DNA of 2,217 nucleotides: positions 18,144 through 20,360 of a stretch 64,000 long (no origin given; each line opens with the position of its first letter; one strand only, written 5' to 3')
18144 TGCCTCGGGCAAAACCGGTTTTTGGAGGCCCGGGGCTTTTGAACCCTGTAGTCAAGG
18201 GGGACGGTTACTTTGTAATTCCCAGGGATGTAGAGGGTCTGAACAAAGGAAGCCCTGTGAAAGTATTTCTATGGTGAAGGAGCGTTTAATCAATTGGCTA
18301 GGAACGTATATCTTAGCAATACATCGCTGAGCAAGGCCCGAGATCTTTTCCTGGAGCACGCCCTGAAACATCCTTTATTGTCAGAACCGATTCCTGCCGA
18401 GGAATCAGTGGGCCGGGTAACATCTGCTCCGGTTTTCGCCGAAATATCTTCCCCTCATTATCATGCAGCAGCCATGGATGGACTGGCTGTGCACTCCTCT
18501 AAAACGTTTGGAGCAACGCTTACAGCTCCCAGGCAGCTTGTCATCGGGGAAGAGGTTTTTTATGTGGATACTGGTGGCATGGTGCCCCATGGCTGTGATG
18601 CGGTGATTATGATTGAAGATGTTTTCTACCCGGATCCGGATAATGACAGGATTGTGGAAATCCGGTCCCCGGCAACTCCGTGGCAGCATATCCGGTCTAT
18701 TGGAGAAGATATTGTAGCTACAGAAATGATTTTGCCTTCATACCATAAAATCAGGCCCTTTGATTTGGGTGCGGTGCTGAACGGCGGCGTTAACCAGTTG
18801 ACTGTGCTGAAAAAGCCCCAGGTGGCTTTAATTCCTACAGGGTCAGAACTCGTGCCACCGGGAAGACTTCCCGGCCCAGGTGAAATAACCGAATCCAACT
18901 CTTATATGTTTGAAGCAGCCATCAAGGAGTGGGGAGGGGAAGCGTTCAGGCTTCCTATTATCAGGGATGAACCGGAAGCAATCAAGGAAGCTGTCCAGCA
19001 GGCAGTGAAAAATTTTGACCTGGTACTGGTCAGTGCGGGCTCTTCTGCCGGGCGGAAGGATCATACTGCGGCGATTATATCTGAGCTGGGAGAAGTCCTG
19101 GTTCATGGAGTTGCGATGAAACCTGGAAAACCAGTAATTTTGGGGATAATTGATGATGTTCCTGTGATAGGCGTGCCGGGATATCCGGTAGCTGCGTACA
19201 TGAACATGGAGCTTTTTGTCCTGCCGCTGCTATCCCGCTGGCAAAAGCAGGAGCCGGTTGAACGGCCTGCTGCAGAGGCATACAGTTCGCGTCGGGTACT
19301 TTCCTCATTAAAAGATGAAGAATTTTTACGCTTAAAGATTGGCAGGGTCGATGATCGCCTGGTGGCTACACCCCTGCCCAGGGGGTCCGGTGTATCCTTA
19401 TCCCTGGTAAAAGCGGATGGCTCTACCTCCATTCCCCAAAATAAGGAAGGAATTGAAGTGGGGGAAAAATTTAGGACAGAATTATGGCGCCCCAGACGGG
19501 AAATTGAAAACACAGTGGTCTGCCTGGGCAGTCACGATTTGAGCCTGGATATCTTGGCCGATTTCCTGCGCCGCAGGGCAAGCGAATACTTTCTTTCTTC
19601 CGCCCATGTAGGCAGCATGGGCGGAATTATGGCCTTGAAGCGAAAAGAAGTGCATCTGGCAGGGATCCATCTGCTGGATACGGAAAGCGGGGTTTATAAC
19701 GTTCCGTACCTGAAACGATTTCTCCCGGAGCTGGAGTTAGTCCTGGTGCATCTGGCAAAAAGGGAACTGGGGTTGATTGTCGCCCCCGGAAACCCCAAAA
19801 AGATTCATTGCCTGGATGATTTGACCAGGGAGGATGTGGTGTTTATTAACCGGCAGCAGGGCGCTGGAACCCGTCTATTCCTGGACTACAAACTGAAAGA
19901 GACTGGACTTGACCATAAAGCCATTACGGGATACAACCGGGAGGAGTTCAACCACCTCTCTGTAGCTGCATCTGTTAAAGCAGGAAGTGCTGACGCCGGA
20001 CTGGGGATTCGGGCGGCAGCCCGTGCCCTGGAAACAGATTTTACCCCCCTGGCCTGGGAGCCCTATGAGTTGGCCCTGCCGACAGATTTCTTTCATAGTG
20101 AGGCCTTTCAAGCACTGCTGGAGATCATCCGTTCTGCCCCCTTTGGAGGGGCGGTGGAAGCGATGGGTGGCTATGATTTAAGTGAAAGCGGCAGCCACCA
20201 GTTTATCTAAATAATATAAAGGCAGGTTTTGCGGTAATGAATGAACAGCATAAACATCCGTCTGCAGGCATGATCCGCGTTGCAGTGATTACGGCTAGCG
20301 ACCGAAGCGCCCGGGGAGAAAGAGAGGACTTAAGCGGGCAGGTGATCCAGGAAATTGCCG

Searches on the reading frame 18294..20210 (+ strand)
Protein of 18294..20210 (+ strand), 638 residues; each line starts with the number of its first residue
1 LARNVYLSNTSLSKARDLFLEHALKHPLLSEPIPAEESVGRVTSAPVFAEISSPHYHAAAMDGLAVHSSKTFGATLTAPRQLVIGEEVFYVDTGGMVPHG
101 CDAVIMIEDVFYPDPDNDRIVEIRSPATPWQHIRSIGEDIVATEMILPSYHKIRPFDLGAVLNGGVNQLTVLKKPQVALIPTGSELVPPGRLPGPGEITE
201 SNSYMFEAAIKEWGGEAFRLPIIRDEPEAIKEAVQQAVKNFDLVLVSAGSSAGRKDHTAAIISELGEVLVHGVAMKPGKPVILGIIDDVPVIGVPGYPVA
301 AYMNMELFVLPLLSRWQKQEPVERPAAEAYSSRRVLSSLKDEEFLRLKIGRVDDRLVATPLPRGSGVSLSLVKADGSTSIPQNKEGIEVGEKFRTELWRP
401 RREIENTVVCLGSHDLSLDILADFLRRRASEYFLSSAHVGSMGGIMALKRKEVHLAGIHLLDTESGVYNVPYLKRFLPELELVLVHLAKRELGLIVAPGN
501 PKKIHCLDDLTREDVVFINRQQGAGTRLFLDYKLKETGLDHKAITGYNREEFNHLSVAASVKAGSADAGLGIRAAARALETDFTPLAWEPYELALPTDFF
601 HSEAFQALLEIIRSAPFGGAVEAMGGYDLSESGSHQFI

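Call 11: search_protein_families(library=pfam, proteins=[window:18294-20210:+])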
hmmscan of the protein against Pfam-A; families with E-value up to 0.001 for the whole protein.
window:18294-20210:+ (638 aa): 6 families
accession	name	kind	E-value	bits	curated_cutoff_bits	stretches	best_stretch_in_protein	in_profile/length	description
PF12727.12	PBP_like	-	4.5e-74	248.2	27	1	423-613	2-193/193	PBP superfamily domain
PF03453.22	MoeA_N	-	4.6e-34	117.9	30.8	1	11-162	2-157/160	MoeA N-terminal region (domain I and II)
PF00994.29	MoCF_biosynth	-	1.5e-28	99.8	26.6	1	179-314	2-143/144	Probable molybdopterin binding domain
PF03454.20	MoeA_C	-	1.1e-09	38.7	22.1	1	331-395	4-69/72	MoeA C-terminal region (domain IV)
PF13531.11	SBP_bac_11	-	1.5e-05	25.4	25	1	485-617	74-217/227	Bacterial extracellular solute-binding protein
PF12974.12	Phosphonate-bd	-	0.0002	21.2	27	1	494-580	88-171/242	ABC transporter, phosphonate, periplasmic substrate-binding protein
